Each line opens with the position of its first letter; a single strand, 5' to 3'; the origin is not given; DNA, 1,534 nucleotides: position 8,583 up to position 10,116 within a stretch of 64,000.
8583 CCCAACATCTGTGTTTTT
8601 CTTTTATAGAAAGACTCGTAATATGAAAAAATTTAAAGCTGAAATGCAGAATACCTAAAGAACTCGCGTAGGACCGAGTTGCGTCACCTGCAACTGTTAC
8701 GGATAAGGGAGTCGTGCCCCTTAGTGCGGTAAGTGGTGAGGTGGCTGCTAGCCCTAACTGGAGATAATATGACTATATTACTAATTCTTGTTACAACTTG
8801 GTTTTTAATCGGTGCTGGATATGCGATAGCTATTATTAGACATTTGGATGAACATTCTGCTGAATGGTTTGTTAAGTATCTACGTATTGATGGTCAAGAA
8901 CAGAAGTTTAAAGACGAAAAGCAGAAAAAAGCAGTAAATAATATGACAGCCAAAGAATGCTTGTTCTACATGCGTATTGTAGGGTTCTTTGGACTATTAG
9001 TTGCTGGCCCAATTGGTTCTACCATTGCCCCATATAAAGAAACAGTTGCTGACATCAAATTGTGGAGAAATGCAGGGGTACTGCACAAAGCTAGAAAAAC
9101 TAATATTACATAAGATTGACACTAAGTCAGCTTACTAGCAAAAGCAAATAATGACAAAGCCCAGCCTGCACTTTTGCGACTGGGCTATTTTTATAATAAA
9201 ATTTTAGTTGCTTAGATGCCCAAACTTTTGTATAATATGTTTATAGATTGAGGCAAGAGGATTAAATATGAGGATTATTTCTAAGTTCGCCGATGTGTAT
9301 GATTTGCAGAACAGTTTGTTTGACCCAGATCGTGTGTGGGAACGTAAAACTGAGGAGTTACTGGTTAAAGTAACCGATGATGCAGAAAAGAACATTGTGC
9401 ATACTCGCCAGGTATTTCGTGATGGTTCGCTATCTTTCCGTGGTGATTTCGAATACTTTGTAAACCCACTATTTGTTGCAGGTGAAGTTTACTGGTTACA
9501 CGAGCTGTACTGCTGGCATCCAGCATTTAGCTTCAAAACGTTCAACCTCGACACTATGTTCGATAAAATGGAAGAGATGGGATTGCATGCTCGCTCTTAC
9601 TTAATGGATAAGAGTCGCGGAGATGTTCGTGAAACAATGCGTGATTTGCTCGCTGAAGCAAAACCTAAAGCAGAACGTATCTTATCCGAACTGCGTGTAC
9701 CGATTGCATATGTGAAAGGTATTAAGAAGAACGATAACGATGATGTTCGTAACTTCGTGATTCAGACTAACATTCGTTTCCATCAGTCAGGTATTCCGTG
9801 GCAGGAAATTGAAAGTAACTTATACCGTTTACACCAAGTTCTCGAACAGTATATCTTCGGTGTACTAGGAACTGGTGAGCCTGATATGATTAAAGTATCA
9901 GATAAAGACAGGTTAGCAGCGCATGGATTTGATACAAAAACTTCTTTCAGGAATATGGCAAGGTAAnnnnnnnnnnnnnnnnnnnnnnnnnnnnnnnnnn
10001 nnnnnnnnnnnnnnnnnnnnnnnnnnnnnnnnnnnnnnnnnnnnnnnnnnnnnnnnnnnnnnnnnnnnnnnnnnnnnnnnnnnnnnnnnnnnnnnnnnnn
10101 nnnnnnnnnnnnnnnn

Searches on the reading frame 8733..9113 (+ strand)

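Call 84: search_protein_families(library=phrogs, proteins=[window:8733-9113:+], max_evalue=0.00001)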
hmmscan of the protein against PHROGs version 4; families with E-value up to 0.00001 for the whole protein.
window:8733-9113:+ (126 aa): 1 family
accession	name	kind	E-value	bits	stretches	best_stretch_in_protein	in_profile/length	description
phrog_5468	-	unknown function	6.5e-67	223.9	1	13-126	1-114/114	-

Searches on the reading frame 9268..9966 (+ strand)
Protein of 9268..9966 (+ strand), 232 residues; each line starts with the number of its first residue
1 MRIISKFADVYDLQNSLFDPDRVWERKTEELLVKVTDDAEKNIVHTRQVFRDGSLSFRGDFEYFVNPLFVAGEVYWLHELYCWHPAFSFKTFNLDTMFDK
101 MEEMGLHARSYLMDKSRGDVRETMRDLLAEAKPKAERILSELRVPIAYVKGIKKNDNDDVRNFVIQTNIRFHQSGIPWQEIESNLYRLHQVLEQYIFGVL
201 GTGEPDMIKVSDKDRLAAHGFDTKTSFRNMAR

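Call 84: search_protein_families(library=phrogs, proteins=[window:9268-9966:+], max_evalue=0.00001)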
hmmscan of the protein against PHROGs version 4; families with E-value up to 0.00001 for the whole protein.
window:9268-9966:+ (232 aa): 2 families
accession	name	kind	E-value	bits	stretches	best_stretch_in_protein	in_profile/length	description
phrog_4243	-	unknown function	2.1e-114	382.6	1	1-232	1-232/232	-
phrog_27961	-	unknown function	7.6e-08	33.7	0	1-46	1-42/142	-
